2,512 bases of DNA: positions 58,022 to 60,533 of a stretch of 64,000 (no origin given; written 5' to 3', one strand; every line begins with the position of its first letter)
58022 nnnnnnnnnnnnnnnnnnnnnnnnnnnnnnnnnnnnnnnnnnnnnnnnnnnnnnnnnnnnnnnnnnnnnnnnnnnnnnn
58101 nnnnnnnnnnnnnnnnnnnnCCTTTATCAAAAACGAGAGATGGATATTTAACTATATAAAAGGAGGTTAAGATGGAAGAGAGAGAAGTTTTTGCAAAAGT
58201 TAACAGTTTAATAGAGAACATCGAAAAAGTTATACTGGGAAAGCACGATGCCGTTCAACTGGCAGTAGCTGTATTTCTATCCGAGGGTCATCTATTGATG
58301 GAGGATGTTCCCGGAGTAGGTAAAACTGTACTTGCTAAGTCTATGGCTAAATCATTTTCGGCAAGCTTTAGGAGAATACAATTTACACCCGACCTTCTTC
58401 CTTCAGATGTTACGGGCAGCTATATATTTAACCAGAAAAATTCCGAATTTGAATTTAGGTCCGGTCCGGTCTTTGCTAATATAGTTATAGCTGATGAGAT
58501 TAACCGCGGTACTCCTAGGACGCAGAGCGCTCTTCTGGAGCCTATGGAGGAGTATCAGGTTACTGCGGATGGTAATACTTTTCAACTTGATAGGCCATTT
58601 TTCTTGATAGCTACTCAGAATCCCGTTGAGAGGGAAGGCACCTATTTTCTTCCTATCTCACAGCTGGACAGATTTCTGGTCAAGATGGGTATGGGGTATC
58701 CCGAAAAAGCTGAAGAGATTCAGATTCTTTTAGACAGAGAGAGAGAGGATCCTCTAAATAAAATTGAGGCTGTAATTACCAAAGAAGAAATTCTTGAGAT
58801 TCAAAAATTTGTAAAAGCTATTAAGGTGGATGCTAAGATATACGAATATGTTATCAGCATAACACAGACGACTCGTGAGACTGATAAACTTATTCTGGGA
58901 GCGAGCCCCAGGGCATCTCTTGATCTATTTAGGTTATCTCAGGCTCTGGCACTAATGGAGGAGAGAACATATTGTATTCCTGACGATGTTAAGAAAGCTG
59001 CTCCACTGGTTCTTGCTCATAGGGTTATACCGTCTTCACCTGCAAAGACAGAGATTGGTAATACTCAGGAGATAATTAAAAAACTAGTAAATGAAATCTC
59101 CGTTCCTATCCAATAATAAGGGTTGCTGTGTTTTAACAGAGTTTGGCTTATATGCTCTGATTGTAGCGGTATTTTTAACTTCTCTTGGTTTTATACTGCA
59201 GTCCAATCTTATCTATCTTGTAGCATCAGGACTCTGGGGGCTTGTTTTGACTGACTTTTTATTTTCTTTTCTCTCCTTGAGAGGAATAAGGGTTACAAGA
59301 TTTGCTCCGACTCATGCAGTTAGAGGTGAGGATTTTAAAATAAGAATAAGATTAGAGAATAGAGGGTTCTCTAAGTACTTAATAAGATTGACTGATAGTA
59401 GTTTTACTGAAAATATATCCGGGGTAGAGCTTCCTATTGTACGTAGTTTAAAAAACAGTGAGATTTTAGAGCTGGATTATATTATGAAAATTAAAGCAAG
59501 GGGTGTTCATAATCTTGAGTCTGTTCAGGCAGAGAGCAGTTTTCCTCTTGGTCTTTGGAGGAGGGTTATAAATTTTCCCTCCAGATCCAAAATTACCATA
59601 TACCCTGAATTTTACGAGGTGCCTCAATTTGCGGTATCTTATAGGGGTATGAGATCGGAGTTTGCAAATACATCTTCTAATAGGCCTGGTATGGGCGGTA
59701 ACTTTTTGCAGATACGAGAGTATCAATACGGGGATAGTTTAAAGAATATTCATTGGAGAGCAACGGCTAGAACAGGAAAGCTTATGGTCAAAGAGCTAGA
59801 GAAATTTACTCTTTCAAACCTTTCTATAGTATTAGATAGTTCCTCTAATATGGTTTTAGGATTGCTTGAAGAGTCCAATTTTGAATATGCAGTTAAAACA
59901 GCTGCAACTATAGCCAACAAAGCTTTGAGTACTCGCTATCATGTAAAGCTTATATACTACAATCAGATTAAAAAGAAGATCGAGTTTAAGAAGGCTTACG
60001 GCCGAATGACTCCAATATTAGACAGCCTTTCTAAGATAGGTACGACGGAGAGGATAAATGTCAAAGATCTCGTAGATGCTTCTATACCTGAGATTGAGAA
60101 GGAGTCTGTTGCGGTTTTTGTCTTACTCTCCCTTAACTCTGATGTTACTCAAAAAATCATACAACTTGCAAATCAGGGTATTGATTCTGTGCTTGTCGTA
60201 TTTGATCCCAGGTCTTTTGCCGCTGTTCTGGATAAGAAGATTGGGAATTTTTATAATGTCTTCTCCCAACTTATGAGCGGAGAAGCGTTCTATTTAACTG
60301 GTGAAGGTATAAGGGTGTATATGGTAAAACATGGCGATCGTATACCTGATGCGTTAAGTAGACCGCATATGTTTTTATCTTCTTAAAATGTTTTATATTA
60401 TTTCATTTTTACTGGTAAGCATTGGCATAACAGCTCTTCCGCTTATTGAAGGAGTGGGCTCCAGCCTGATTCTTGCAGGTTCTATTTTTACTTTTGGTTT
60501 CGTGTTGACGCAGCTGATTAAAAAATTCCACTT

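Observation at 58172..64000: MoxR / DUF58 / transglutaminase-like triad, with the TgpA-type component carrying a giant poly-acidic insertion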

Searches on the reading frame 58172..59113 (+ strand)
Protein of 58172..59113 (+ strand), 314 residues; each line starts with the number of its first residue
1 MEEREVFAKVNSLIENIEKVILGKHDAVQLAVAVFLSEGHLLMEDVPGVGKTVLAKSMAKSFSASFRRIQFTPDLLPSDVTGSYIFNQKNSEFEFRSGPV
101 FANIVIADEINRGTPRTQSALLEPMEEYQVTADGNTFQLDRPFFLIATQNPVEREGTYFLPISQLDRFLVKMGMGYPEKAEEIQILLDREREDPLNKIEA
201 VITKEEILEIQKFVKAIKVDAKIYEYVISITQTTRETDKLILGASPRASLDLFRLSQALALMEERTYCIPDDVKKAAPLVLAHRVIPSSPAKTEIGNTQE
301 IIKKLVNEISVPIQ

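Call 7: search_protein_families(library=pfam, proteins=[window:58172-59113:+], max_evalue=0.01)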
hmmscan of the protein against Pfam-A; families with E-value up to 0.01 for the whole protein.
window:58172-59113:+ (314 aa): 7 families
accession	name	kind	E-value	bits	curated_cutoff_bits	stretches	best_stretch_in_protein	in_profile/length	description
PF07726.17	AAA_3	-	2.7e-60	202.4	27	1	40-170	1-131/131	ATPase family associated with various cellular activities (AAA)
PF17863.7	AAA_lid_2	-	2.9e-21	75.4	22.7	1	233-304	2-73/74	AAA lid domain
PF07728.20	AAA_5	-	1.3e-13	51.5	22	1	42-157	3-129/139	AAA domain (dynein-related subfamily)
PF00004.35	AAA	-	1.4e-05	26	21.2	1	46-151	6-110/131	ATPase family associated with various cellular activities (AAA)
PF20030.5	bpMoxR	-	0.00057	19.5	27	1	9-186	2-178/205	MoxR domain in the MoxR-vWA-beta-propeller ternary systems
PF01078.27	Mg_chelatase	-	0.0008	19.3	20.3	0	25-60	9-44/207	Magnesium chelatase, subunit ChlI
PF05496.18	RuvB_N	-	0.004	17.4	27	0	39-76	34-70/159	Holliday junction DNA helicase RuvB P-loop domain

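Call 8: search_protein_families(library=ncbifam, proteins=[window:58172-59113:+], max_evalue=0.01)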
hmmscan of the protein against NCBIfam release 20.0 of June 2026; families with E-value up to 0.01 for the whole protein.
window:58172-59113:+ (314 aa): 11 families
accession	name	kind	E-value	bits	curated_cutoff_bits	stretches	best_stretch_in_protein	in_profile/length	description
TIGR02031.1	BchD-ChlD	equivalog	2.4e-11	43.1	499.55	1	104-290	94-276/608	magnesium chelatase ATPase subunit D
TIGR02442.1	Cob-chelat-sub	hypoth_equivalog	2.6e-08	32.8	779.45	1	127-295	155-319/641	putative cobaltochelatase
NF047784.1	MadB_ATPase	equivalog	6.2e-06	25.6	475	0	21-70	17-65/298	MadB family AAA-type ATPase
NF010054.0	PRK13531.1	equivalog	9.3e-06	24.9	681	1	7-269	8-273/498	ATPase RavA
NF001679.0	PRK00440.1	equivalog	1.9e-05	23.9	303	1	39-131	40-133/322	replication factor C small subunit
TIGR02640.1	gas_vesic_GvpN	equivalog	2.6e-05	23.8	266.8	1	105-192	109-200/262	gas vesicle protein GvpN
TIGR00635.1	ruvB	equivalog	0.00031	19.9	299.05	1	39-213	31-190/305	Holliday junction branch migration DNA helicase RuvB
NF009943.0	PRK13406.1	equivalog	0.00039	19.1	571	1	112-291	104-263/585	magnesium chelatase subunit D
NF003069.1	PRK03992.1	subfamily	0.0039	16.4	500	1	34-69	162-196/379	proteasome-activating nucleotidase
NF000868.0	PRK00080.1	equivalog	0.005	15.8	282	0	39-75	52-87/330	Holliday junction branch migration DNA helicase RuvB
TIGR02030.1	BchI-ChlI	equivalog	0.0083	15.3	466.95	0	204-286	240-315/337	magnesium chelatase ATPase subunit I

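Call 11: find_encoding_contigs(protein=window:58172-59113:+, flank=10000, max_places=6)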
Protein window:58172-59113:+ (314 aa): no gene with exactly this product is on record in the collection.

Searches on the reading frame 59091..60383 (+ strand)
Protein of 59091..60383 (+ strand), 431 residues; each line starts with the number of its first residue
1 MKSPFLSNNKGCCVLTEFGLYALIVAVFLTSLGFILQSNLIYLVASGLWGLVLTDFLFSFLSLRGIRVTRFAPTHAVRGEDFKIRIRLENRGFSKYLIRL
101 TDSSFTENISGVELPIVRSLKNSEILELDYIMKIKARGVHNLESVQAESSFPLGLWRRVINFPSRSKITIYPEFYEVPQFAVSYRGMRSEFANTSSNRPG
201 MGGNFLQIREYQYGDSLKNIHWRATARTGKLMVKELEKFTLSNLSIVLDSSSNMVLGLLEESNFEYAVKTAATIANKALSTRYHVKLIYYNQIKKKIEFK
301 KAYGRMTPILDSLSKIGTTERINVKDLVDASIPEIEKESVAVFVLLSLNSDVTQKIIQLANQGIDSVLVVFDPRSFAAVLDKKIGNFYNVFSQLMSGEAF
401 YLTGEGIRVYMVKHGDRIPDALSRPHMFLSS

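Call 7: search_protein_families(library=pfam, proteins=[window:59091-60383:+], max_evalue=0.01)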
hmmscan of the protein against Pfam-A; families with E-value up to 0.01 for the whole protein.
window:59091-60383:+ (431 aa): 1 family
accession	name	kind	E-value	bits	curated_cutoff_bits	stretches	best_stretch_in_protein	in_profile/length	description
PF01882.25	DUF58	-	5.2e-14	52.4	23.4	1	208-315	2-110/216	Protein of unknown function DUF58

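Call 8: search_protein_families(library=ncbifam, proteins=[window:59091-60383:+], max_evalue=0.01)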
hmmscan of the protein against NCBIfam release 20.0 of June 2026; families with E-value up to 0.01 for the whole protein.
window:59091-60383:+ (431 aa): 0 families

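Call 10: find_encoding_contigs(protein=window:59091-60383:+, flank=10000, max_places=6)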
Protein window:59091-60383:+ (431 aa): no gene with exactly this product is on record in the collection.
